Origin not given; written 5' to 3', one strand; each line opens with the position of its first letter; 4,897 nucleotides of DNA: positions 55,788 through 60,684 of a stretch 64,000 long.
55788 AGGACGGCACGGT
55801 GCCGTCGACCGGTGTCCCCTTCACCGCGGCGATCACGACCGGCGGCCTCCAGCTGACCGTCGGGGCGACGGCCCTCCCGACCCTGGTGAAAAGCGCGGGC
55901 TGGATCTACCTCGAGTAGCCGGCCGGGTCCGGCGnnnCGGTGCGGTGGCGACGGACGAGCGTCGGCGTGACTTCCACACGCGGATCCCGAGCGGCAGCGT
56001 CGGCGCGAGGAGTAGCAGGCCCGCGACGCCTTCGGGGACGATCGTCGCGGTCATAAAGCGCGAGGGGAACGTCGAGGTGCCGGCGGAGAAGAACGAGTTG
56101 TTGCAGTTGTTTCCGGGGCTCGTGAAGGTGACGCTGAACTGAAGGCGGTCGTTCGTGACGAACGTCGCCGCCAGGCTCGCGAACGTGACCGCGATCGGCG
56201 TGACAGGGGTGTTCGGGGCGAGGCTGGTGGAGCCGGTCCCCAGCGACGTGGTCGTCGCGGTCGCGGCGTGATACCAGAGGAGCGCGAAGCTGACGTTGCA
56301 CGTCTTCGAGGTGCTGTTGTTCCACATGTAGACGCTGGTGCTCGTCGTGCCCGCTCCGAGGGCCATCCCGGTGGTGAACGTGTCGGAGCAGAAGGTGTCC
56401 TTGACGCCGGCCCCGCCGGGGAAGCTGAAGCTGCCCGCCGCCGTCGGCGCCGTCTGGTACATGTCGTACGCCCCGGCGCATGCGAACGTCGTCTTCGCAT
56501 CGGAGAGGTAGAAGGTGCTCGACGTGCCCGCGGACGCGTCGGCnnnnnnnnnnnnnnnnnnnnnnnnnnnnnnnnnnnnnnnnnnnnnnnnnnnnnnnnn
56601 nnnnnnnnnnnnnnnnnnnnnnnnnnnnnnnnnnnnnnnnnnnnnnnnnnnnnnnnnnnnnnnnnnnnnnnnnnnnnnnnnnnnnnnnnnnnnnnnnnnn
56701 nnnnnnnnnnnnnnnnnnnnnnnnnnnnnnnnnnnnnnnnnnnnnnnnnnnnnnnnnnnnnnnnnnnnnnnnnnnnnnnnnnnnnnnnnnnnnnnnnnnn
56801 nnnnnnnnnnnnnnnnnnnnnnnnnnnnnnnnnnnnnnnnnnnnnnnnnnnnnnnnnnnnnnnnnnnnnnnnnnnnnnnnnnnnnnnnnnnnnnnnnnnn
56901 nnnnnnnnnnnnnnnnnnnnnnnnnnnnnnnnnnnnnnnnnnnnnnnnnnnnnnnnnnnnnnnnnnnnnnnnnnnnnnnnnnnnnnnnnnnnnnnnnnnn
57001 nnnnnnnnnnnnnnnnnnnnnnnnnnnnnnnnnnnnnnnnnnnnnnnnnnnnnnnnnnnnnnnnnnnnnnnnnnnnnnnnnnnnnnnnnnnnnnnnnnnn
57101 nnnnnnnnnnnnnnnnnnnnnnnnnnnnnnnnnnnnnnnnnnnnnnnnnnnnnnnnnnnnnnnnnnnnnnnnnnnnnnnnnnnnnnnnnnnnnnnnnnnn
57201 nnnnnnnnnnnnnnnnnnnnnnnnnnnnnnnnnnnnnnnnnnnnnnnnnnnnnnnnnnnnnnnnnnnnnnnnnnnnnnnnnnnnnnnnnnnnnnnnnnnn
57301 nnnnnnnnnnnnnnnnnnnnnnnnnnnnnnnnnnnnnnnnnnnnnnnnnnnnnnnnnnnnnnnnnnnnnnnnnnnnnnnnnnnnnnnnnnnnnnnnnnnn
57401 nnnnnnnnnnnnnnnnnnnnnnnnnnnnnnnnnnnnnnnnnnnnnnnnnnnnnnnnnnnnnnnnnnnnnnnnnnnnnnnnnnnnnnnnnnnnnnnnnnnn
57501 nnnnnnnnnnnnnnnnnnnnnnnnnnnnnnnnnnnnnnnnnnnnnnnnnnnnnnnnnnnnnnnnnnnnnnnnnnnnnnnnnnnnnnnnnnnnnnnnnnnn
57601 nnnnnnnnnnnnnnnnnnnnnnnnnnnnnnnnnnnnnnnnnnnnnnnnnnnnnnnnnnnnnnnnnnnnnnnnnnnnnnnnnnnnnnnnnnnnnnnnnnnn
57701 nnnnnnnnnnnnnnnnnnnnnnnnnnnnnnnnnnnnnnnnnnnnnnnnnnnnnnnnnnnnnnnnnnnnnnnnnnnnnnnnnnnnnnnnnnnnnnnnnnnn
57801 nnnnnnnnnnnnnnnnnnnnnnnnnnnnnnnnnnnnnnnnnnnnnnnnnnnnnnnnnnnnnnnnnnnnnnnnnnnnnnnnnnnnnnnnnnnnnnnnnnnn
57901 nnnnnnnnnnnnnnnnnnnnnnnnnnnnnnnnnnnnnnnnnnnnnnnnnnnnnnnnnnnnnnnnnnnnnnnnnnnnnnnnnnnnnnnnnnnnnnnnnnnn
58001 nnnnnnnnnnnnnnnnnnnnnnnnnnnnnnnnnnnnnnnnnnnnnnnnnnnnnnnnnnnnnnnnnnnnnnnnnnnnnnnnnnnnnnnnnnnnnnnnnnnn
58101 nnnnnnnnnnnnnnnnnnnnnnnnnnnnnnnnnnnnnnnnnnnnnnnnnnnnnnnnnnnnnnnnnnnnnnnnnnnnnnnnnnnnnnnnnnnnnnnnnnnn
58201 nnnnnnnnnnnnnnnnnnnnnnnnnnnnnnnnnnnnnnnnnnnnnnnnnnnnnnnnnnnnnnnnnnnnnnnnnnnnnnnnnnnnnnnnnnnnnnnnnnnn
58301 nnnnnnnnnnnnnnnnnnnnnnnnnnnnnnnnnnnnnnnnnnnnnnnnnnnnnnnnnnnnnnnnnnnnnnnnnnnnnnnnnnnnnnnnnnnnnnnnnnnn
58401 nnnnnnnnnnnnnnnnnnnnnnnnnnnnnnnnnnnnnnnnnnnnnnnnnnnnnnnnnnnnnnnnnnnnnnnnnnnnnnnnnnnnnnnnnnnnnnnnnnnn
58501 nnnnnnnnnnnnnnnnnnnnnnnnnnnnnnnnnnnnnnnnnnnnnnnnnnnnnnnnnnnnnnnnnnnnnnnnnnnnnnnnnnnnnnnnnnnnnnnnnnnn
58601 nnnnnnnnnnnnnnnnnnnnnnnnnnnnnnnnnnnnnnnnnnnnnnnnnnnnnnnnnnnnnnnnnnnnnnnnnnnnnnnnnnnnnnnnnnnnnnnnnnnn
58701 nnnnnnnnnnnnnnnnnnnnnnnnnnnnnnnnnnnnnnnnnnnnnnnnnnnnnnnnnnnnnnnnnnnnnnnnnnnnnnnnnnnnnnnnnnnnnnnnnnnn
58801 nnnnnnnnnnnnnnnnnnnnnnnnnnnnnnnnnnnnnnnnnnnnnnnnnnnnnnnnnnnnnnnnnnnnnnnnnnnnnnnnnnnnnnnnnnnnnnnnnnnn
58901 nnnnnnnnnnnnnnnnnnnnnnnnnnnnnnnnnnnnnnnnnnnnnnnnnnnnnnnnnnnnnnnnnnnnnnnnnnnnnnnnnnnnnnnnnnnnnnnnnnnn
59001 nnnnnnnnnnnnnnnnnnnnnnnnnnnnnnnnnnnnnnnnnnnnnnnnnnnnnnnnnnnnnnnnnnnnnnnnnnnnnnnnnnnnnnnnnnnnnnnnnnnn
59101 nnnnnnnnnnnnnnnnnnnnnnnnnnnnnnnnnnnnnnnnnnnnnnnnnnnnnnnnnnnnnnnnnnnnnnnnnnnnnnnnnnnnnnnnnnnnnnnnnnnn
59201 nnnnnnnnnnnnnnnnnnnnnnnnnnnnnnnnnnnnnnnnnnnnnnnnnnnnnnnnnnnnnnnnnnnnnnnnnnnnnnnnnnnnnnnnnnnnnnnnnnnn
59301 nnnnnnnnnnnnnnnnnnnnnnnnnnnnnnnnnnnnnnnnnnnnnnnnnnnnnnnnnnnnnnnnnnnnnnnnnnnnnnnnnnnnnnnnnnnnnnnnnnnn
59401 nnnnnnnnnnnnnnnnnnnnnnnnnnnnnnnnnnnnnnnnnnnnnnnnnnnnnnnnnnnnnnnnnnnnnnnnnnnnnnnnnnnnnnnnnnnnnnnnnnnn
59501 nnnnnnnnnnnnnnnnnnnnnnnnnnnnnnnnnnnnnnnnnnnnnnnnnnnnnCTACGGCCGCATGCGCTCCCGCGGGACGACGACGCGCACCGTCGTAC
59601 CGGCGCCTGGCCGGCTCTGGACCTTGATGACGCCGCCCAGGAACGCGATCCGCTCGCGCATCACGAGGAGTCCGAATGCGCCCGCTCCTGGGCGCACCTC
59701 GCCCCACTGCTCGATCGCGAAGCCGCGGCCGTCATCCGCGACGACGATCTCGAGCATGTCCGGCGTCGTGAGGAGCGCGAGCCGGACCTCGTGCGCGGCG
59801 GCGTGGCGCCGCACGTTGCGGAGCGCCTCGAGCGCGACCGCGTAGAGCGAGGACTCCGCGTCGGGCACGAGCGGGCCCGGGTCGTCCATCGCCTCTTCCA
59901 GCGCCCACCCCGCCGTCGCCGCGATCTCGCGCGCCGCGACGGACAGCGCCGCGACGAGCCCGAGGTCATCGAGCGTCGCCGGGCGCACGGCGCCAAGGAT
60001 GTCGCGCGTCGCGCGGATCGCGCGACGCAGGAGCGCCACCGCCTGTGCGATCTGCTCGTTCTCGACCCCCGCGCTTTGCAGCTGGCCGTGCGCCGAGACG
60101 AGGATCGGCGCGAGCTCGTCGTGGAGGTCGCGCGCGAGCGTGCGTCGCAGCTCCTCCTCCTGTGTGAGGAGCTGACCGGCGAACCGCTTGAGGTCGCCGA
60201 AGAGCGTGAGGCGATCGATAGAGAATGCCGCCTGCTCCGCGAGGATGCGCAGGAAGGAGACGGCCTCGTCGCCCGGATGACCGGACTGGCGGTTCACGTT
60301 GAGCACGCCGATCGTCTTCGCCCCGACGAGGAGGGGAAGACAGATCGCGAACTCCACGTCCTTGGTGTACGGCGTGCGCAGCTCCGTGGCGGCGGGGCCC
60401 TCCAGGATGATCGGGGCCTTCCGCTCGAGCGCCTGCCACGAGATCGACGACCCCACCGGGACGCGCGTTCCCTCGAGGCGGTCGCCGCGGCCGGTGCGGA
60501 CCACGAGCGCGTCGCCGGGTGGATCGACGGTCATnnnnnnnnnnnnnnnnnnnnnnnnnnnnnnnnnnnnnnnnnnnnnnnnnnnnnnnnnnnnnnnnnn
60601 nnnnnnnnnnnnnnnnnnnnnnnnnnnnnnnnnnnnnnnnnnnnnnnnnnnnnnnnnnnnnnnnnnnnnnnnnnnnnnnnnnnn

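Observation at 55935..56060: PEP-CTERM-like tail (VPEG, TM helix, RRR) at the end of the synthase-associated Thr/Ser-rich domain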

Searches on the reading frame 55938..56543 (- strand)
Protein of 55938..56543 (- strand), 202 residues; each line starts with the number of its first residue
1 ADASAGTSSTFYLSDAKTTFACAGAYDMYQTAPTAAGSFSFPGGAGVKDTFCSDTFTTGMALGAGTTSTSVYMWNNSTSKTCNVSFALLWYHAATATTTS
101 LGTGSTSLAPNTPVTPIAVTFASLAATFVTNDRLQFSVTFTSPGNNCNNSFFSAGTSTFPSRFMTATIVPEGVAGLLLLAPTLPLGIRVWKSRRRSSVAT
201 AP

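Call 6: search_protein_families(library=ncbifam, proteins=[window:55938-56543:-], max_evalue=10)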
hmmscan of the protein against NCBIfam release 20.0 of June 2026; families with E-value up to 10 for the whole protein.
seq(202 aa): 0 families

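Call 7: search_protein_families(library=pfam, proteins=[window:55938-56543:-], max_evalue=10)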
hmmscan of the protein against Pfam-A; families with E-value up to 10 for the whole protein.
seq(202 aa): 1 family
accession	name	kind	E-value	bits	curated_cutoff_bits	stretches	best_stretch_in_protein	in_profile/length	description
PF25501.1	DUF7914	-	0.098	11.7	27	1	64-132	224-293/403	Domain of unknown function (DUF7914)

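Call 68: search_protein_representatives(alignment_id=A6)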
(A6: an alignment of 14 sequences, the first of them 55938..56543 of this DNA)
Query: 14 sequences, 218 profile positions. Proteins with E-value up to 0.001 (for the whole library): 124; up to 1e-10: 67; up to 1e-30: 20. The best 124 are listed.
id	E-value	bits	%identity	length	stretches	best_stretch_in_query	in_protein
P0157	2.5e-83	295.8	-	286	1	22-218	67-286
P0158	3.7e-48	180.8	-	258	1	12-217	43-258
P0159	2.2e-45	171.8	-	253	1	5-218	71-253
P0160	9.8e-45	169.7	-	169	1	84-218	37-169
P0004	8.9e-44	166.5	-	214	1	22-130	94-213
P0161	1.5e-43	165.8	-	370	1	41-218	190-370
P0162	1.6e-40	155.9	-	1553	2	39-218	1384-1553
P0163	2.0e-38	149.1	-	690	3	105-218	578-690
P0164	2.3e-38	148.9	-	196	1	31-218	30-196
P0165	5.6e-35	137.7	-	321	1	23-218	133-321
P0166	2.3e-34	135.8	-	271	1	110-218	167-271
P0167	4.5e-34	134.8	-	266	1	23-218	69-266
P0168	5.1e-34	134.6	-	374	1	123-217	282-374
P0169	3.5e-33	131.9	-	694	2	23-218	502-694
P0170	8.6e-33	130.6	-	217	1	9-213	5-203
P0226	6.4e-10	55.8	-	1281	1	22-218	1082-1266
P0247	4.0e-07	46.7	-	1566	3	50-217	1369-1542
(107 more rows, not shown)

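Call 71: find_encoding_contigs(protein=P0247, flank=6000, max_places=2)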
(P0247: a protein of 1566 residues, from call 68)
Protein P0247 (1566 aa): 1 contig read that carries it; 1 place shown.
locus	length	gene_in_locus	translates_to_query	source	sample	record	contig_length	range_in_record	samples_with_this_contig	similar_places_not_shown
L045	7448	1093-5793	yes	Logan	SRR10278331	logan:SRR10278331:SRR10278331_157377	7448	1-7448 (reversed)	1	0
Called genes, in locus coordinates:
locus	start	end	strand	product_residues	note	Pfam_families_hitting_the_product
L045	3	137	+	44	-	?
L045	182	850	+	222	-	PF00072:Response_reg, PF08281:Sigma70_r4_2 (weak), PF00196:GerE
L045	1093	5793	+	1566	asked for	PF00072:Response_reg, PF05157:MshEN, PF00535:Glycos_transf_2, PF13641:Glyco_tranf_2_3, PF13632:Glyco_trans_2_3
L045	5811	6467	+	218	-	-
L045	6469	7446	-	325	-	?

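Call 72: find_encoding_contigs(protein=P0226, flank=6000, max_places=2)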
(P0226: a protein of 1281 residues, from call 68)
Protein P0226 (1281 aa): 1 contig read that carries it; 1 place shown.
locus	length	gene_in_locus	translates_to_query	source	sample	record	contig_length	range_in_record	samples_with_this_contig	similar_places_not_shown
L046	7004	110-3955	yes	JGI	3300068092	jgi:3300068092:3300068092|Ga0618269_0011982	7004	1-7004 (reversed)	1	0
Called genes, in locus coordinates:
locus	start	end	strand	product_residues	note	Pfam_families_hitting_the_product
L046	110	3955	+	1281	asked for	PF00072:Response_reg, PF00535:Glycos_transf_2, PF13506:Glyco_transf_21 (faint), PF13641:Glyco_tranf_2_3, PF13632:Glyco_trans_2_3, PF10102:DUF2341 (faint)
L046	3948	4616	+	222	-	-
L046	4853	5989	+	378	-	PF00106:adh_short (faint), PF01073:3Beta_HSD, PF01370:Epimerase, PF02719:Polysacc_synt_2, PF04321:RmlD_sub_bind, PF16363:GDP_Man_Dehyd, PF07993:NAD_binding_4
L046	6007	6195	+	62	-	-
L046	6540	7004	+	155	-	?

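Call 73: search_protein_families(library=ncbifam, proteins=[L045:5811-6464:+, L046:3948-4613:+], max_evalue=1)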
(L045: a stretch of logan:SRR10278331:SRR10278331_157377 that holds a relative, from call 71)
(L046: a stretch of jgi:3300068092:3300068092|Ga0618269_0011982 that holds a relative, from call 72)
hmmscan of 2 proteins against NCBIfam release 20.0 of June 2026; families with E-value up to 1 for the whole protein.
L045:5811-6464:+ (218 aa): 10 families
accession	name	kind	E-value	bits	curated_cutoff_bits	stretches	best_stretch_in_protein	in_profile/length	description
NF046081.1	exosort_XrtX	exception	1.2e-09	38.3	170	1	45-190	15-156/168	exosortase X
TIGR04178.1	exo_archaeo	signature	5.5e-09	36.2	23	1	104-190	2-90/97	exosortase/archaeosortase family protein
TIGR04297.1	thauma_sortase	exception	4.9e-07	29.5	250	1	65-188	155-282/307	thaumarchaeosortase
TIGR03762.1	archaeo_artC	exception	6.7e-06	26.1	100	1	61-190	142-270/274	archaeosortase C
TIGR04177.1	exosort_XrtH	exception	0.00021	21.3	86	1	68-188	33-148/158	exosortase H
NF046083.1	exosort_XrtY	exception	0.0027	17.6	160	1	75-174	58-149/168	exosortase Y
NF033464.1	cyanoexo_CrtC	exception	0.0061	16.1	225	1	70-174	152-253/278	cyanoexosortase C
TIGR04300.1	exosort_XrtM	exception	0.015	15.8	125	1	101-190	53-140/150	exosortase family protein XrtM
NF053671.1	bindosome_BasC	exception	0.22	11.4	260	1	142-167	11-36/140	bindosome assembly system protein BasC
TIGR03110.1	exosort_Gpos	exception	0.4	10.6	102.75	1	28-181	14-164/187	exosortase family protein XrtG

L046:3948-4613:+ (222 aa): 7 families
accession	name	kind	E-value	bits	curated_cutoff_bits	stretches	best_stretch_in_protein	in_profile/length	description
TIGR04178.1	exo_archaeo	signature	2.4e-08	34.2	23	1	105-194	2-93/97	exosortase/archaeosortase family protein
TIGR03762.1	archaeo_artC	exception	1.1e-06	28.7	100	1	62-191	142-270/274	archaeosortase C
NF046081.1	exosort_XrtX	exception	2.5e-06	27.5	170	1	39-192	12-157/168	exosortase X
TIGR03110.1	exosort_Gpos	exception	2.8e-05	24.1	102.75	1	53-184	40-166/187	exosortase family protein XrtG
NF033464.1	cyanoexo_CrtC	exception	3.1e-05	23.7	225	1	33-195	118-273/278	cyanoexosortase C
TIGR04293.1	archaeo_artF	exception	0.0063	16.5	150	1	61-182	29-144/166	archaeosortase family protein ArtF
NF033767.0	exosort_XrtS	exception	0.52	10.2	145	1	121-186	80-144/155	exosortase S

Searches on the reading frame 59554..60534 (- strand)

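Call 17: search_protein_families(library=ncbifam, proteins=[window:59554-60534:-], max_evalue=1)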
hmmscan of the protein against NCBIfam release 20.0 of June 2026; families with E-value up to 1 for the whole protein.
window:59554-60534:- (326 aa): 22 families
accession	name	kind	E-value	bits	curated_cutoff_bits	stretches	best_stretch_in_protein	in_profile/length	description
NF052443.1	SensHisKinMctS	equivalog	3.3e-34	118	700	1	115-322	236-449/457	two-component system sensor histidine kinase MctS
NF008649.0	PRK11644.1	equivalog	5.2e-27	94.7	408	1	116-322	290-497/499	signal transduction histidine-protein kinase/phosphatase UhpB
NF007896.0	PRK10600.1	equivalog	2e-16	59.8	578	1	121-320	384-584/598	nitrate/nitrite two-component system sensor histidine kinase NarX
NF052531.1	Strep_LiaS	equivalog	5.8e-16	58.7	450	1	128-320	131-326/328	envelope stress sensor histidine kinase LiaS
NF008184.0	PRK10935.1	equivalog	7.5e-15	54.6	553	1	102-322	338-560/565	nitrate/nitrite two-component system sensor histidine kinase NarQ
NF047786.1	his_kin_MadS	equivalog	3.1e-11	43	500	1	128-320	230-434/434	MadS family sensor histidine kinase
NF047322.1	HK_morpho_MacS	equivalog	2e-09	37.1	300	1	128-320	181-367/367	MacS family sensor histidine kinase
NF008298.1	PRK11086.1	subfamily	4.5e-05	22.1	520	1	234-323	435-527/529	DcuS/MalK family sensor histidine kinase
NF007688.0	PRK10364.1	equivalog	0.00031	19.6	479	1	211-322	341-452/460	two-component system sensor histidine kinase ZraS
NF008468.0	PRK11360.1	equivalog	0.00038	18.9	646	1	259-323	539-610/616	two-component system sensor histidine kinase AtoS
NF010411.0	PRK13837.1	equivalog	0.00046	18.3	647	1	254-323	601-677/828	two-component system VirA-like sensor kinase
NF003144.0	PRK04069.1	equivalog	0.0088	15.4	145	1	232-277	46-94/161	anti-sigma B factor RsbW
NF041336.1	CheA_Halo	equivalog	0.012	14.3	950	1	287-320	503-536/666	chemotaxis protein CheA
NF033792.0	ActS_PrrB_HisK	equivalog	0.016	14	350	1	136-275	212-356/423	ActS/PrrB/RegB family redox-sensitive histidine kinase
NF041832.1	near_NosP_CTERM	subfamily_domain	0.017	14.2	400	1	238-323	129-227/370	NahK/ErcS family hybrid sensor histidine kinase/response regulator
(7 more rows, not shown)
